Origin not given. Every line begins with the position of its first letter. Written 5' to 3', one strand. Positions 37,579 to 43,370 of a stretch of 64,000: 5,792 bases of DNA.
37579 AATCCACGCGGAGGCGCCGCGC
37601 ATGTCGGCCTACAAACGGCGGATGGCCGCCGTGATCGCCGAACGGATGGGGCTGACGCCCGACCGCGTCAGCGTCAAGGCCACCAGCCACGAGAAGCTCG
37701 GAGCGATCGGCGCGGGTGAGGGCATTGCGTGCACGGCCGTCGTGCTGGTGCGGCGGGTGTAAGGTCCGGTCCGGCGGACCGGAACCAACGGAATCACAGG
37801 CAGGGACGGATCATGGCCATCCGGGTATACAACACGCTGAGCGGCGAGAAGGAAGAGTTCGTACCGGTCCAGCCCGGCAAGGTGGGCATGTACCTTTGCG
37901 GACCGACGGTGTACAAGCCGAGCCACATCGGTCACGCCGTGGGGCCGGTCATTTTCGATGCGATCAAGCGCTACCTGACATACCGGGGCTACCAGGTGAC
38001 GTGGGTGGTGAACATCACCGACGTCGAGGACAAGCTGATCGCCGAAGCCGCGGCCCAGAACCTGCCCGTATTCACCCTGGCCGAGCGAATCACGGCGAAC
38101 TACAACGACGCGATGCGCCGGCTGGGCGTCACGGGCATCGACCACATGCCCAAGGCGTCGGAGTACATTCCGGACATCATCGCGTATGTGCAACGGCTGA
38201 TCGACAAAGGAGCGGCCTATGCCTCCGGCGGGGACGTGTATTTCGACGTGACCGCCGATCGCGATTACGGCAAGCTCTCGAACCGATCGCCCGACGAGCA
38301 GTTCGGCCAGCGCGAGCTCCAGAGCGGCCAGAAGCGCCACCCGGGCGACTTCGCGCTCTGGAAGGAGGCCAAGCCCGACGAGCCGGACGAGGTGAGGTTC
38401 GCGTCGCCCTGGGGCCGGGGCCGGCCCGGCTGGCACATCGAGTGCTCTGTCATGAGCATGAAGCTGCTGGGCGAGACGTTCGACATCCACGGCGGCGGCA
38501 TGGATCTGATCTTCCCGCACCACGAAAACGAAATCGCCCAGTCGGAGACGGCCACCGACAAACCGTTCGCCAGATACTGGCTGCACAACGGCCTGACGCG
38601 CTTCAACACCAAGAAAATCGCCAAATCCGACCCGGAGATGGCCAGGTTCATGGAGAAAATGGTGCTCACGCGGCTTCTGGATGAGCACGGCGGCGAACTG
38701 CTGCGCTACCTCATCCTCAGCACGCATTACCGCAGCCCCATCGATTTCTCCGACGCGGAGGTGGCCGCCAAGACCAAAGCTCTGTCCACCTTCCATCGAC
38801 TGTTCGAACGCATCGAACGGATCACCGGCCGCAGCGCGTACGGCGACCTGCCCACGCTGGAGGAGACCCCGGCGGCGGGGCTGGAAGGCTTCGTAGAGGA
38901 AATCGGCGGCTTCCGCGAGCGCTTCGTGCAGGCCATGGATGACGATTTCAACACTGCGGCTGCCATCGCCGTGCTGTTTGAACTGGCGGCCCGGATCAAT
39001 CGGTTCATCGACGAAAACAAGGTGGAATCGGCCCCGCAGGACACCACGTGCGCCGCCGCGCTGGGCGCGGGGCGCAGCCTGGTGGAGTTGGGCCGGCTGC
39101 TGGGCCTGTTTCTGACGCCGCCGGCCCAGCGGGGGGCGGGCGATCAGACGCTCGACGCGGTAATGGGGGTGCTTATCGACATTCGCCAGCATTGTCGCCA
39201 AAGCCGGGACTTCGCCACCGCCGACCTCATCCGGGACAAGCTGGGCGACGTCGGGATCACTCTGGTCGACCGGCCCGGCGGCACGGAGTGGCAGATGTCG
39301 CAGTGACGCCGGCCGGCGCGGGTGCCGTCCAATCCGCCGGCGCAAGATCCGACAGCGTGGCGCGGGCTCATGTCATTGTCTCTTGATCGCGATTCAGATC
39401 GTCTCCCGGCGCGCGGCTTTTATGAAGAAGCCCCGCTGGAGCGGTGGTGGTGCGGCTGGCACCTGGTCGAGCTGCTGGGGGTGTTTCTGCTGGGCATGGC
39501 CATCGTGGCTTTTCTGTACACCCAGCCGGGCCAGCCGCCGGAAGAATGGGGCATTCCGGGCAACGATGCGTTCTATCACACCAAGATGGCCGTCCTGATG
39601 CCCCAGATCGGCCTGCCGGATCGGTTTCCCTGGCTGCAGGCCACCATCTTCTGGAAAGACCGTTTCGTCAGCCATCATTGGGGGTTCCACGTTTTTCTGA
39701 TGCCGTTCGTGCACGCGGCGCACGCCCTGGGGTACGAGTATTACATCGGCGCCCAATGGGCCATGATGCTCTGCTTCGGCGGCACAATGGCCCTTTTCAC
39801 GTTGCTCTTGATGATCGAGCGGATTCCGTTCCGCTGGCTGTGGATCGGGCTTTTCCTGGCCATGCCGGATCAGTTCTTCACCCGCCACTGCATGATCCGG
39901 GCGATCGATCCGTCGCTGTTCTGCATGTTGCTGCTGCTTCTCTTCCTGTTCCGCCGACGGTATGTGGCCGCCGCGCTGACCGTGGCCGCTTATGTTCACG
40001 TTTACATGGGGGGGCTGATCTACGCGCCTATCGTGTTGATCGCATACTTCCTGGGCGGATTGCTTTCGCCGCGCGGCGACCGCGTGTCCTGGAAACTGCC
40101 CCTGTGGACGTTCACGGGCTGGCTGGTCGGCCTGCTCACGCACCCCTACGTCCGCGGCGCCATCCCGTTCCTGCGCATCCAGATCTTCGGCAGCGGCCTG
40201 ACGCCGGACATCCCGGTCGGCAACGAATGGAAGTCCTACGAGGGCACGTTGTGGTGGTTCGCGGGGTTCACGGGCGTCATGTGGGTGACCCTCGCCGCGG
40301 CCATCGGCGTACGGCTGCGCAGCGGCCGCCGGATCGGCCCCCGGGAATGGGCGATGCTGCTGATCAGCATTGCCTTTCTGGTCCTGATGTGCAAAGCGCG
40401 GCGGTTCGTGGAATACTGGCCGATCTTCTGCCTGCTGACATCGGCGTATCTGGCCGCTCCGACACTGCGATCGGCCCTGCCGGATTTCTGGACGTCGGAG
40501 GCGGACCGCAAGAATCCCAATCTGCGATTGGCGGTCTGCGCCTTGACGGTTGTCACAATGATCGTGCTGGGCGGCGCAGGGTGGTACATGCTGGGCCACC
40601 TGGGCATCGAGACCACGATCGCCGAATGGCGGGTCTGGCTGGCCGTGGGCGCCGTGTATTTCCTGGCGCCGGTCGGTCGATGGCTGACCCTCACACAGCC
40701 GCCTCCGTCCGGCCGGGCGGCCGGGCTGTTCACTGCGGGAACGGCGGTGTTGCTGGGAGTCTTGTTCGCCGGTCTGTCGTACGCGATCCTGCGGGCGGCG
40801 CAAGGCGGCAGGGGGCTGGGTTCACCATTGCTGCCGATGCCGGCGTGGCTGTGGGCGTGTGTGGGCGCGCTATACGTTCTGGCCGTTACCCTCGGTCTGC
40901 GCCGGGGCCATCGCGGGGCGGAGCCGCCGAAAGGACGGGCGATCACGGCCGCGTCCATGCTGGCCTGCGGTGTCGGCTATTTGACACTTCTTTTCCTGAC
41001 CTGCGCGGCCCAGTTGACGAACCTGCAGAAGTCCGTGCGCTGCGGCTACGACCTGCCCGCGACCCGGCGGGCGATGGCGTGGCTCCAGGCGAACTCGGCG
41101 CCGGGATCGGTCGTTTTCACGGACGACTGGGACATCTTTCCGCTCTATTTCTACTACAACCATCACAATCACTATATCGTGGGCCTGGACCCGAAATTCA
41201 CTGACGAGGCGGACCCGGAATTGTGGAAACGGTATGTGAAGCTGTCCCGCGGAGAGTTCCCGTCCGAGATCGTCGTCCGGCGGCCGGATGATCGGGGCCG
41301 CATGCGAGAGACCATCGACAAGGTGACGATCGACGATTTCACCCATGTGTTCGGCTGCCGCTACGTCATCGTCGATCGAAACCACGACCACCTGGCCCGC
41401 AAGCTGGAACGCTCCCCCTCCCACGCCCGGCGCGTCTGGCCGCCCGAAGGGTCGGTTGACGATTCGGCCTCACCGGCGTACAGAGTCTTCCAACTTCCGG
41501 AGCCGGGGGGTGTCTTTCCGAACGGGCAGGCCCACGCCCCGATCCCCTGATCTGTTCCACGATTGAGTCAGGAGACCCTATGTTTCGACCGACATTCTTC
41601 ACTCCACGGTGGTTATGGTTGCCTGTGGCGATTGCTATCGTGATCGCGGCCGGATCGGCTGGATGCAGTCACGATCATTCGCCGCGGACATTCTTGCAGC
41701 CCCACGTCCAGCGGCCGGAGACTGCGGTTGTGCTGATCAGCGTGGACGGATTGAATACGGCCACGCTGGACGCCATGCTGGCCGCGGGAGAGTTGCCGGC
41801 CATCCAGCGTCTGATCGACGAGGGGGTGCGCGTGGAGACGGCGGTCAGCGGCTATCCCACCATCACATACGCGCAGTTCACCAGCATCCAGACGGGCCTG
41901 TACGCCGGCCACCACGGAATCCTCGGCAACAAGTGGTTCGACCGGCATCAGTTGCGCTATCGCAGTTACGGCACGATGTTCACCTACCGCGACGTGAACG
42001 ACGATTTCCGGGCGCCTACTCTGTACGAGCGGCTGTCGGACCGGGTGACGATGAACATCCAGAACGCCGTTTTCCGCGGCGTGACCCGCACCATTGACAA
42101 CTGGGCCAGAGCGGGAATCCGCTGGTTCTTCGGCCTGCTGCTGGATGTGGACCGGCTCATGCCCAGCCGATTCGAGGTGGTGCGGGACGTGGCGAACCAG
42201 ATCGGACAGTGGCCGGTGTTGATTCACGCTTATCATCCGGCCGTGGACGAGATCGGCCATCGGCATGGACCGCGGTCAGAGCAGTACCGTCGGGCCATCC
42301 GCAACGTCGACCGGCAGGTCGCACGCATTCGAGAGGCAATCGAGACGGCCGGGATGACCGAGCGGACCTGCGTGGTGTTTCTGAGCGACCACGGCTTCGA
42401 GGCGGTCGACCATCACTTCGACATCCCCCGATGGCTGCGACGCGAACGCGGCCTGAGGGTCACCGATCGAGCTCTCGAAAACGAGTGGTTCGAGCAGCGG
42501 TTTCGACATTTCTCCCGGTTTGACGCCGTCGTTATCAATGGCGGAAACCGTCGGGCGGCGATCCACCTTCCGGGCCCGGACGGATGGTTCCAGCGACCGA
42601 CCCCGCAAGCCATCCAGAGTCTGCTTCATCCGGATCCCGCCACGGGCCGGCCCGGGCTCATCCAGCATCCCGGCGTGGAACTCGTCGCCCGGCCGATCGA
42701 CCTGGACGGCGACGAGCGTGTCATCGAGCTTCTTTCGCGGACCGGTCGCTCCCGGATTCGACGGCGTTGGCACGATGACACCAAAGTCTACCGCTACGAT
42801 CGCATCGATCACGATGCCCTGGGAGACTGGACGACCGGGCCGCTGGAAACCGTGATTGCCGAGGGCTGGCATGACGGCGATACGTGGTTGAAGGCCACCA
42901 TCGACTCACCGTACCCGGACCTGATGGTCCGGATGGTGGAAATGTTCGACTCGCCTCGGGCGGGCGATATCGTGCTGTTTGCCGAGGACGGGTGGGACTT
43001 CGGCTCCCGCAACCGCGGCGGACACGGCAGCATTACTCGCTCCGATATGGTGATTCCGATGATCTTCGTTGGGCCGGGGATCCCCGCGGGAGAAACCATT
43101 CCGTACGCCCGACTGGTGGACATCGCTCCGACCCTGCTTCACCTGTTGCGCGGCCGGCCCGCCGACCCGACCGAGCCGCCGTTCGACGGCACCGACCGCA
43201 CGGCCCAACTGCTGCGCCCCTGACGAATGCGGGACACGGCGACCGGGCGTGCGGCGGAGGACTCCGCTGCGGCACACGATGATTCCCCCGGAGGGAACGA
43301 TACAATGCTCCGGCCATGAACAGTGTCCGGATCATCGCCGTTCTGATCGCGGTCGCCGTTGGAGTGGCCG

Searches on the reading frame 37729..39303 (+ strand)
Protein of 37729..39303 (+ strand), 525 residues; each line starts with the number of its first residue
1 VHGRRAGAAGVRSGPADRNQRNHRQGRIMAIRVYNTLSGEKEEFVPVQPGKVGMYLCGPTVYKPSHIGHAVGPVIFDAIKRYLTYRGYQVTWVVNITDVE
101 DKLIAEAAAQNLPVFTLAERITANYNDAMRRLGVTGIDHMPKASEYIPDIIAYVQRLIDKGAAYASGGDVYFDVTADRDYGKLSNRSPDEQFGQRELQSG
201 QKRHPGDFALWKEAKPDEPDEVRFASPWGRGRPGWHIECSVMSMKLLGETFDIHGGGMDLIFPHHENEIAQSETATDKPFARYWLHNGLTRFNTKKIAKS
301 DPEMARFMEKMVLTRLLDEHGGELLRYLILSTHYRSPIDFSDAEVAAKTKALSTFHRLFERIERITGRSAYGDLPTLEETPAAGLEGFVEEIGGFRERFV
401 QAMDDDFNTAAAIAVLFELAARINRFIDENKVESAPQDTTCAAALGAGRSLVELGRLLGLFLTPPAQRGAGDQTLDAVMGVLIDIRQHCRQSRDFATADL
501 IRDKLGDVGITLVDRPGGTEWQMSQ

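Call 22: search_protein_families(library=pfam, proteins=[window:37729-39303:+], max_evalue=0.01)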
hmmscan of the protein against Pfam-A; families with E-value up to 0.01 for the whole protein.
window:37729-39303:+ (525 aa): 5 families
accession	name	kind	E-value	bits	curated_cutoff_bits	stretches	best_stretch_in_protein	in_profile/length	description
PF01406.26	tRNA-synt_1e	-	1.4e-108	363.3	27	1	44-347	2-298/301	tRNA synthetases class I (C) catalytic domain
PF09190.17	DALR_2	-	8.9e-17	61.8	22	1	398-461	1-56/57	DALR domain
PF09334.17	tRNA-synt_1g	-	0.00019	20.7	20.1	1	63-136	12-85/391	tRNA synthetases class I (M)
PF23493.1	CysS_C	-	0.0013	19.2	23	1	481-521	10-50/51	Cysteinyl-tRNA ligase anticodon binding domain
PF00133.28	tRNA-synt_1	-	0.0037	16.5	22.7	0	59-94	32-67/414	tRNA synthetases class I (I, L, M and V)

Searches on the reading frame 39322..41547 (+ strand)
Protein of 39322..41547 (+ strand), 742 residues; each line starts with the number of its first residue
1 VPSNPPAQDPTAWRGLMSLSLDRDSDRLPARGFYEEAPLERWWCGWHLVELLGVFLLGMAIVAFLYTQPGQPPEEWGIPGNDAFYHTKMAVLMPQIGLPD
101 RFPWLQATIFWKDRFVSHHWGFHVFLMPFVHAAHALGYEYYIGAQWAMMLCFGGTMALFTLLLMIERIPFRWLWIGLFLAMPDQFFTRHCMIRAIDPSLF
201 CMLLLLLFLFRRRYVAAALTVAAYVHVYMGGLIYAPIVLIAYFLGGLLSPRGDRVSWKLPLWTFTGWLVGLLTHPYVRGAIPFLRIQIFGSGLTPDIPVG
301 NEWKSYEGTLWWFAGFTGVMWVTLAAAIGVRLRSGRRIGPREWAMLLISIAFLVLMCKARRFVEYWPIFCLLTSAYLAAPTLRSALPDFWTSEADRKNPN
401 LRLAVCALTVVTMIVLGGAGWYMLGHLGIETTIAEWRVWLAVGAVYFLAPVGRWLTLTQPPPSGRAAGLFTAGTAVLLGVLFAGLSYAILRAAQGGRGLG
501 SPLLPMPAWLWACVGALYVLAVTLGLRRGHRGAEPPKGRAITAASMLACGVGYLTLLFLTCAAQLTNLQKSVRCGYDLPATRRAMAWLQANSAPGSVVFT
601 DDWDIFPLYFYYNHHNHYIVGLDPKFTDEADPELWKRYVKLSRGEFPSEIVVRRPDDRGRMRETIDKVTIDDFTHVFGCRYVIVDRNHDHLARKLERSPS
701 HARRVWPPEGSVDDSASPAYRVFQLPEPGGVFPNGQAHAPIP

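Call 22: search_protein_families(library=pfam, proteins=[window:39322-41547:+], max_evalue=0.01)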
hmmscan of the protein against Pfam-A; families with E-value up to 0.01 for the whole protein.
window:39322-41547:+ (742 aa): 0 families

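Call 68: search_protein_families(library=ncbifam, proteins=[window:39322-41547:+], max_evalue=0.01)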
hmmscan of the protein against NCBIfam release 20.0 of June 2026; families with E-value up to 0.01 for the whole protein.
window:39322-41547:+ (742 aa): 0 families

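Call 69: search_solved_structures(query=window:39322-41547:+, max_evalue=1)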
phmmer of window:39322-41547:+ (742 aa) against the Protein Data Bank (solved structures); distinct sequences matched with E-value up to 1: 0.

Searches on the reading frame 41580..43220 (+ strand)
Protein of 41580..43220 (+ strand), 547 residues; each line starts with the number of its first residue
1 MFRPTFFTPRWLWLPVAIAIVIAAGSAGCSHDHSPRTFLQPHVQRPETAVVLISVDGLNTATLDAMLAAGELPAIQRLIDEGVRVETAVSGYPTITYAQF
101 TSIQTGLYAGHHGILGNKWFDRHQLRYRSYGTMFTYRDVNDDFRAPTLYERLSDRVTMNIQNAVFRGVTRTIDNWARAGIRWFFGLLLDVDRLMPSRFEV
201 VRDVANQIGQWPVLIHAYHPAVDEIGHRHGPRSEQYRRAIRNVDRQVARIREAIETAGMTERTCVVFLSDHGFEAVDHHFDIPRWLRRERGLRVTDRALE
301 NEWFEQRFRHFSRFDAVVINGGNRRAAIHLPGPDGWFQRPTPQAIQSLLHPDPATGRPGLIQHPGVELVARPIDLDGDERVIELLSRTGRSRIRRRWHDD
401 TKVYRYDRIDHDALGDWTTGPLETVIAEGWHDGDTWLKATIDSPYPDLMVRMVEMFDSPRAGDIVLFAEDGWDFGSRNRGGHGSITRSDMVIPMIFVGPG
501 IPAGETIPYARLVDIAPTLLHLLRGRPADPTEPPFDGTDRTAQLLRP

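Call 17: search_protein_families(library=pfam, proteins=[window:41580-43220:+], max_evalue=0.001)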
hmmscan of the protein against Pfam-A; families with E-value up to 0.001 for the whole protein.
window:41580-43220:+ (547 aa): 3 families
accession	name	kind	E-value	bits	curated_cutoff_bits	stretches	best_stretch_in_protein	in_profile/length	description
PF01663.27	Phosphodiest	-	1.5e-43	150.1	23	1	50-297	1-247/342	Type I phosphodiesterase / nucleotide pyrophosphatase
PF00884.28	Sulfatase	-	5.4e-09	36.2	25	1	234-276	204-246/301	Sulfatase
PF01676.23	Metalloenzyme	-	0.0003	20.8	24.3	0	199-272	133-201/252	Metalloenzyme superfamily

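Call 68: search_protein_families(library=ncbifam, proteins=[window:41580-43220:+], max_evalue=0.01)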
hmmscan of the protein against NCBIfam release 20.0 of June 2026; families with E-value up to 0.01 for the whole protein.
window:41580-43220:+ (547 aa): 7 families
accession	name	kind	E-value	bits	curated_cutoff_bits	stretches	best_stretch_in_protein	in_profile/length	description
NF042991.1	alk_phos_PafA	equivalog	3.1e-21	75.4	650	2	451-524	464-537/554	alkaline phosphatase PafA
TIGR02335.1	hydr_PhnA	equivalog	1.4e-10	40.9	407.55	1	46-123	11-87/408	phosphonoacetate hydrolase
NF010322.0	PRK13759.1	equivalog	2.1e-10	39.7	481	2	234-279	268-313/486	arylsulfatase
NF045661.1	HdlasePehA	equivalog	1.2e-06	27.4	900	1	236-280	284-328/506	phosphoric/sulfuric ester hydrolase PehA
TIGR03417.1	chol_sulfatase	equivalog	3.2e-05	23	433.45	0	235-272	254-291/500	choline-sulfatase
NF033446.0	BREX_PglZ_2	exception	0.00042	18.7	200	0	462-500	686-724/890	BREX-2 system phosphatase PglZ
NF051873.1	AlkPhosPhoY32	equivalog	0.00049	18.7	1000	0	40-123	12-96/539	alkaline phosphatase PhoY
